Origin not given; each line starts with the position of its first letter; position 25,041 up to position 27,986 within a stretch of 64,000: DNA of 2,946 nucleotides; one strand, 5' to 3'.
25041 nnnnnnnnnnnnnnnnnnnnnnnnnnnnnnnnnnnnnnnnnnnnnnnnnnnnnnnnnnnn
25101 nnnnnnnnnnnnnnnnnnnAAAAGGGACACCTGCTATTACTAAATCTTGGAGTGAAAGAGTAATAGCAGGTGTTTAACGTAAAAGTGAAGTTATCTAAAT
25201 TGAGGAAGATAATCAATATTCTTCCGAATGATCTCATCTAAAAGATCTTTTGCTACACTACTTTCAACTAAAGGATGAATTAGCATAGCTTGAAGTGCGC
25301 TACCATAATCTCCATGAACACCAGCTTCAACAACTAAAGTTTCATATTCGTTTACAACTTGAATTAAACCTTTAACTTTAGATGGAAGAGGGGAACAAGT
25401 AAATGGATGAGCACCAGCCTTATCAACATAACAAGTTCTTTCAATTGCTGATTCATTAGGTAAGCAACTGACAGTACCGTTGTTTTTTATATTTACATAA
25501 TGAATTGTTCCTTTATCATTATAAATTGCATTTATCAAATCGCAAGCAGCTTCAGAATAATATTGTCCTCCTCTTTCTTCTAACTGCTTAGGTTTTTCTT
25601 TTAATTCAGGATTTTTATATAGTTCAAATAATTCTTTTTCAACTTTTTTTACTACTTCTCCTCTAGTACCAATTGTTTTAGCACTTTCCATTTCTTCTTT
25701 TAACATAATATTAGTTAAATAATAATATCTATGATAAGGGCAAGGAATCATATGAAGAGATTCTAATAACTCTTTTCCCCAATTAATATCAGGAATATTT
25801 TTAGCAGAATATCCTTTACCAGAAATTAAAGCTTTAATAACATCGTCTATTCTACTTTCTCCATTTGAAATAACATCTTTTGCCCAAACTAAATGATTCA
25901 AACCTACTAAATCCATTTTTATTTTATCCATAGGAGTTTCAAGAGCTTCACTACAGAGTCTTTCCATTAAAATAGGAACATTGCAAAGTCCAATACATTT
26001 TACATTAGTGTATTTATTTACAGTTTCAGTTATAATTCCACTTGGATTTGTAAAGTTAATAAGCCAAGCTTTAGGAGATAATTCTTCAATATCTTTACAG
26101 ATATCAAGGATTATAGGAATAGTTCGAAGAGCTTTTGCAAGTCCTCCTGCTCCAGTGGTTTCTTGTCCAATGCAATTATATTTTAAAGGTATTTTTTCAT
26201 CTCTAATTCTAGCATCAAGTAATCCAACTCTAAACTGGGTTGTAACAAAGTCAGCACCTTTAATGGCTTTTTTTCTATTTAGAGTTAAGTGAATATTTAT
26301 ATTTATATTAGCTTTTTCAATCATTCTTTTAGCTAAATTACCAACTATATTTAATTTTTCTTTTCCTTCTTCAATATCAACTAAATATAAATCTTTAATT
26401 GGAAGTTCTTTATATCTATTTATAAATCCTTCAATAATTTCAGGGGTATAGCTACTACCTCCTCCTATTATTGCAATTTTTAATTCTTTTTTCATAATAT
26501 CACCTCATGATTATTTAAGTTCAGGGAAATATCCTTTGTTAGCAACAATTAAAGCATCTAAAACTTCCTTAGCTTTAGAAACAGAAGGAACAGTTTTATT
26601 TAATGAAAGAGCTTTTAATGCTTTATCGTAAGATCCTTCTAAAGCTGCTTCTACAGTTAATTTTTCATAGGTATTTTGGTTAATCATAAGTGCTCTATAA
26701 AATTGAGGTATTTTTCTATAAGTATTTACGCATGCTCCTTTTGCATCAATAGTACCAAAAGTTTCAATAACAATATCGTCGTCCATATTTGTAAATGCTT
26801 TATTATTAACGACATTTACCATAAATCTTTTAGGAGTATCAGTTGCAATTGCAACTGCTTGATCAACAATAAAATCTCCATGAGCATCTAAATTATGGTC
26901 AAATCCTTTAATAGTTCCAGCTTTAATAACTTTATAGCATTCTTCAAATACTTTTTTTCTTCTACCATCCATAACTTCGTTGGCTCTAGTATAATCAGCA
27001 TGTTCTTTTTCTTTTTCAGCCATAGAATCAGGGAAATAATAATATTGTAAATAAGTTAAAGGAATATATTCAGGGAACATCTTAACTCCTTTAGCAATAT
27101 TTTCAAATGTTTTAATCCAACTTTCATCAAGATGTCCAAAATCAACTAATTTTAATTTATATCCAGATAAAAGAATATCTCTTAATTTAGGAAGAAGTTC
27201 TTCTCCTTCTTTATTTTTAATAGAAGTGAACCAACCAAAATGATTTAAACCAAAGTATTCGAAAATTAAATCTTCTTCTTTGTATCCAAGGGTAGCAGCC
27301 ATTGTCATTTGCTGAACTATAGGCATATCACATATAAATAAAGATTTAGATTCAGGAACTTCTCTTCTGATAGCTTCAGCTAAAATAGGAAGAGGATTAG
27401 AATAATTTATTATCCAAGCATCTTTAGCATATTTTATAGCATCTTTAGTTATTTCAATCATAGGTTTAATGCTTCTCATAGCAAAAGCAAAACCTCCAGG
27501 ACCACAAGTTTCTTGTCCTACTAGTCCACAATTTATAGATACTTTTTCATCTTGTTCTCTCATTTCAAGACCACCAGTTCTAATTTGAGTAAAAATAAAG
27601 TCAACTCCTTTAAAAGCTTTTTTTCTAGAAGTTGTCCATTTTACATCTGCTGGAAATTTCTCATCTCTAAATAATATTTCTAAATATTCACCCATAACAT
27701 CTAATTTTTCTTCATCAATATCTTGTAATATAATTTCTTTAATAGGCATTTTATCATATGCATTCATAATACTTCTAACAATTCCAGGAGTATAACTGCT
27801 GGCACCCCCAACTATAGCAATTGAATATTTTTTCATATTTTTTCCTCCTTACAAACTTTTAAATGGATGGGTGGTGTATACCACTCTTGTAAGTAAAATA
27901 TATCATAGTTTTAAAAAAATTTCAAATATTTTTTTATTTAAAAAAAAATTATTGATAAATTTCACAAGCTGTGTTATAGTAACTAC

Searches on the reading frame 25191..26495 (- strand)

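Call 67: search_protein_families(library=pfam, proteins=[window:25191-26495:-], max_evalue=0.00001)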
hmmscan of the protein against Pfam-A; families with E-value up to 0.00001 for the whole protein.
window:25191-26495:- (434 aa): 2 families
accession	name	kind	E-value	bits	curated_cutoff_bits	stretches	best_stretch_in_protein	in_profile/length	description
PF02056.22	Glyco_hydro_4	-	9.8e-62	208.2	23.2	1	6-185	1-181/183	Family 4 glycosyl hydrolase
PF11975.13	Glyco_hydro_4C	-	4.1e-60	203.8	24.1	1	197-410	2-211/211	Family 4 glycosyl hydrolase C-terminal domain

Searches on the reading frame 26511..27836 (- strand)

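Call 67: search_protein_families(library=pfam, proteins=[window:26511-27836:-], max_evalue=0.00001)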
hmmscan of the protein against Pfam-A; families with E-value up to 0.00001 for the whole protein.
window:26511-27836:- (441 aa): 2 families
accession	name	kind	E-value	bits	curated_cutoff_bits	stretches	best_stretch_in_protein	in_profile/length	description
PF11975.13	Glyco_hydro_4C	-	1.3e-46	159.7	24.1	1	194-416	1-211/211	Family 4 glycosyl hydrolase C-terminal domain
PF02056.22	Glyco_hydro_4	-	1.5e-46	158.7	23.2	1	5-183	1-181/183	Family 4 glycosyl hydrolase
